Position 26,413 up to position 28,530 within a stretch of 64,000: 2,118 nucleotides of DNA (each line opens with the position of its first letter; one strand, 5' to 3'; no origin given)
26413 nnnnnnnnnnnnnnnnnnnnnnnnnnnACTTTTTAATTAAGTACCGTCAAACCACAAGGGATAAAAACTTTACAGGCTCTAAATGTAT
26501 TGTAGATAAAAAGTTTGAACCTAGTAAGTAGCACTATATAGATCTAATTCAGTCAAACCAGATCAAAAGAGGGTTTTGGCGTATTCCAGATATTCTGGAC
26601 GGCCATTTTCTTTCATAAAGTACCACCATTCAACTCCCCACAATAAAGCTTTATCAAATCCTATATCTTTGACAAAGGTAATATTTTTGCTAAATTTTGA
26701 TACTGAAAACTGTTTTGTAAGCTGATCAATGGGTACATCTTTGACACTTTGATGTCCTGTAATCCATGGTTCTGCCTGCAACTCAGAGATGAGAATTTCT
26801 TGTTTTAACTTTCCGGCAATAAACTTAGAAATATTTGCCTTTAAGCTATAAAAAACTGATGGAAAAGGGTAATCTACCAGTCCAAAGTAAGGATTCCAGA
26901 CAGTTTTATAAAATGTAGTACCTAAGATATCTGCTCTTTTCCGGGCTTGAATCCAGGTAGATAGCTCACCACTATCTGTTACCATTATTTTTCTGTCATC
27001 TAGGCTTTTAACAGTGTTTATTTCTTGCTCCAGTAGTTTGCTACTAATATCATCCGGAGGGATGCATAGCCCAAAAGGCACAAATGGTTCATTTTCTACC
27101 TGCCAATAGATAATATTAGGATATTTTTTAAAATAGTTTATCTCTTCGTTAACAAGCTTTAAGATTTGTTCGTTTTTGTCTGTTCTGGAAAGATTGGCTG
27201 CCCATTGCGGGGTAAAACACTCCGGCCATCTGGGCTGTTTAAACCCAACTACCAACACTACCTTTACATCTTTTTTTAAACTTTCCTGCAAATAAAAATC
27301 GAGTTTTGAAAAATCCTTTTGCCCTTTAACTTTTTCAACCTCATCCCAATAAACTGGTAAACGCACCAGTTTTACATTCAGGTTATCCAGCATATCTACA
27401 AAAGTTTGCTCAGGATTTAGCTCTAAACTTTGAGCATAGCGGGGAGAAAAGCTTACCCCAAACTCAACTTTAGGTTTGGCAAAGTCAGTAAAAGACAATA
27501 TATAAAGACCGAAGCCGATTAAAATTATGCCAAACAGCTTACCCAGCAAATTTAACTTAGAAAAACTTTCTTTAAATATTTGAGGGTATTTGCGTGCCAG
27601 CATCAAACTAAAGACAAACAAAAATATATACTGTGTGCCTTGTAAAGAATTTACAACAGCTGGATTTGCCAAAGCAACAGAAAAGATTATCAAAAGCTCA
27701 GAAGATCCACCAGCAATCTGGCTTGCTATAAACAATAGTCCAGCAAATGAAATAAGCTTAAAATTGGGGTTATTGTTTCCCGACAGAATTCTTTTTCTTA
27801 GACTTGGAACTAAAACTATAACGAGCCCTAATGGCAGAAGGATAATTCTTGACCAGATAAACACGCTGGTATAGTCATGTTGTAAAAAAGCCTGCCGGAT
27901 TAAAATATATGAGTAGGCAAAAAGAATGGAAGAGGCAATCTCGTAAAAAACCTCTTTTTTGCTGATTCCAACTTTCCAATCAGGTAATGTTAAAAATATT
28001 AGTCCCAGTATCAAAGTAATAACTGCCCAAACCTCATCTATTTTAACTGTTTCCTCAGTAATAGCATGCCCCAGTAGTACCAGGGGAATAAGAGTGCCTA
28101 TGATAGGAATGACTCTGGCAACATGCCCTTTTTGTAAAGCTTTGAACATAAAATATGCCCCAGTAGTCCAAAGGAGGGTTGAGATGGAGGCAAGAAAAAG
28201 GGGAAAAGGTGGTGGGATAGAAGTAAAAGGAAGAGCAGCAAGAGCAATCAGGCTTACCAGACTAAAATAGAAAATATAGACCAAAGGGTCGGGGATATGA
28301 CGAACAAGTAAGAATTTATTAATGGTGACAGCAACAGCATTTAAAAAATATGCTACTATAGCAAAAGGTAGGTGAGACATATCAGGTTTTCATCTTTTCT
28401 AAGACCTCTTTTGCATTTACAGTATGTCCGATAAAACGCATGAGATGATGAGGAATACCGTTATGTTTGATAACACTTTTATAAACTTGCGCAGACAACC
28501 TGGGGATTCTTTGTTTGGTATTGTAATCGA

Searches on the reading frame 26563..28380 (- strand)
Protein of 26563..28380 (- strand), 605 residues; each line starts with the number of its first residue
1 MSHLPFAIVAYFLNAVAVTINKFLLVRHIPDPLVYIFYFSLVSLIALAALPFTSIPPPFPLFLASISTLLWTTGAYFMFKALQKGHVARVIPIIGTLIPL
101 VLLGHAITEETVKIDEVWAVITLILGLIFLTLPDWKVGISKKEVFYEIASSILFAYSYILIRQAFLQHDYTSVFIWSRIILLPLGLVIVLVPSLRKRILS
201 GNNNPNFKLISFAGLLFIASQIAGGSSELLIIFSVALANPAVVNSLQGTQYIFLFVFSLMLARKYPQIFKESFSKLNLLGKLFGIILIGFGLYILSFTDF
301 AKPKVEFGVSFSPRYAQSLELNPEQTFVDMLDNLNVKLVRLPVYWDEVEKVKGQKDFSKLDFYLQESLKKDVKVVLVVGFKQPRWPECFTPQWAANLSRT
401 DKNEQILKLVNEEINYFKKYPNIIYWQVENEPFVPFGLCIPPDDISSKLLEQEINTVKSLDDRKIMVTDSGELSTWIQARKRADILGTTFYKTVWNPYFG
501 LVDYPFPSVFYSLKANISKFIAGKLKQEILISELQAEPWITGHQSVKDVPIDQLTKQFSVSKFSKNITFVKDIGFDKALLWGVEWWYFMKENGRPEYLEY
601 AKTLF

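Call 6: search_protein_families(library=pfam, proteins=[window:26563-28380:-], max_evalue=1)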
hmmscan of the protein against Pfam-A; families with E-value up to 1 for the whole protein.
window:26563-28380:- (605 aa): 3 families
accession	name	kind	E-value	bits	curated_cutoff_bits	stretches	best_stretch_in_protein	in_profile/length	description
PF00150.24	Cellulase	-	3.5e-05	23.9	23.5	1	323-461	22-158/272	Cellulase (glycosyl hydrolase family 5)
PF02449.21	Glyco_hydro_42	-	0.042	13.6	21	0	328-379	16-68/376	Beta-galactosidase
PF02836.23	Glyco_hydro_2_C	-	0.15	11.6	21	1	398-470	102-162/302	Glycosyl hydrolases family 2, TIM barrel domain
